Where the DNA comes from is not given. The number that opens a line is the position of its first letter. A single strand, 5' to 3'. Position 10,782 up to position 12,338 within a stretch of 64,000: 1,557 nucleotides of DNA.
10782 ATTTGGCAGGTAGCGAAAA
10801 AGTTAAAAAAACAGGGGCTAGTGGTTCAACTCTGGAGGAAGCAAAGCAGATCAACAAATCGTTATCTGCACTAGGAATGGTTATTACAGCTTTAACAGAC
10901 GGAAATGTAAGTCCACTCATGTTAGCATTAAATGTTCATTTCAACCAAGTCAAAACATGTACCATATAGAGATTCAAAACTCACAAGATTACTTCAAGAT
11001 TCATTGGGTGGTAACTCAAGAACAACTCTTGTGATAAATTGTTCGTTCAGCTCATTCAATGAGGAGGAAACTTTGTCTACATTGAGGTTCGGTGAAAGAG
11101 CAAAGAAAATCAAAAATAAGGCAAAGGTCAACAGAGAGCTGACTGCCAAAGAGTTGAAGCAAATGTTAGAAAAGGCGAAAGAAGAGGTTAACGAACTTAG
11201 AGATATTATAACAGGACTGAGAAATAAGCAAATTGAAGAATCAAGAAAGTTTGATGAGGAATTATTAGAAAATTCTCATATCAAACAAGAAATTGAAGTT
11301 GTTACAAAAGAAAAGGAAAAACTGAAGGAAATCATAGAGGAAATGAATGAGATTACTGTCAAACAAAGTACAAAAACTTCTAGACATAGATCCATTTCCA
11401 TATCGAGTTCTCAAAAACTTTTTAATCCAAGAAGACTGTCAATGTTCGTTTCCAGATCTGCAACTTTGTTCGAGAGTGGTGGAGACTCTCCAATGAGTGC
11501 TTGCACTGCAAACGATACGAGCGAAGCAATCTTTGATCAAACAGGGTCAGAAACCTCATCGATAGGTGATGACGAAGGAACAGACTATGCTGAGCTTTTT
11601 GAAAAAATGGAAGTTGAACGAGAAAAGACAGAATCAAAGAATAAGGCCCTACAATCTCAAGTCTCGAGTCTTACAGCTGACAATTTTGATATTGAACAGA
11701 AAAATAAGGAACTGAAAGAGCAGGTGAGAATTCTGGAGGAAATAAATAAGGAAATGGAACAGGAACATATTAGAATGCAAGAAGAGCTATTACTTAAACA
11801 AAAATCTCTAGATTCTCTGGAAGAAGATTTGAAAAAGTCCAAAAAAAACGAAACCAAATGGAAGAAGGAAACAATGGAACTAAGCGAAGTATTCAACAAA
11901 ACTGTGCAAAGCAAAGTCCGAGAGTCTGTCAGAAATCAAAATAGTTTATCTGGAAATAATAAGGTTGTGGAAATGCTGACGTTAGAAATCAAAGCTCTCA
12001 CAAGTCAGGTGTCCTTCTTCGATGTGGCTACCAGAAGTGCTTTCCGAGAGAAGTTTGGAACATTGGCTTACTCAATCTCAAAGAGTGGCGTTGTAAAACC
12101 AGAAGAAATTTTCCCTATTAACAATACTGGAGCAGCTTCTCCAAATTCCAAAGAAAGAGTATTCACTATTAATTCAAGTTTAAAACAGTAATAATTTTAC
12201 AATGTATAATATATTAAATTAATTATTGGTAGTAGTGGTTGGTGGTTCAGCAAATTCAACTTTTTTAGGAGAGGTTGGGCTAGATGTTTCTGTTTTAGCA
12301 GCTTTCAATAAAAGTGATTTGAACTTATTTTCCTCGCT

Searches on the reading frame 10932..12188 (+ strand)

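Call 25: search_protein_families(library=pfam, proteins=[window:10932-12188:+], max_evalue=0.001)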
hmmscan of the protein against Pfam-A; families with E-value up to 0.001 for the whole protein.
window:10932-12188:+ (419 aa): 1 family
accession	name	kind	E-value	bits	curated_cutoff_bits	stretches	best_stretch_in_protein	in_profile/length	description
PF00225.29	Kinesin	-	1.6e-20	73.8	29.3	1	6-60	273-327/327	Kinesin motor domain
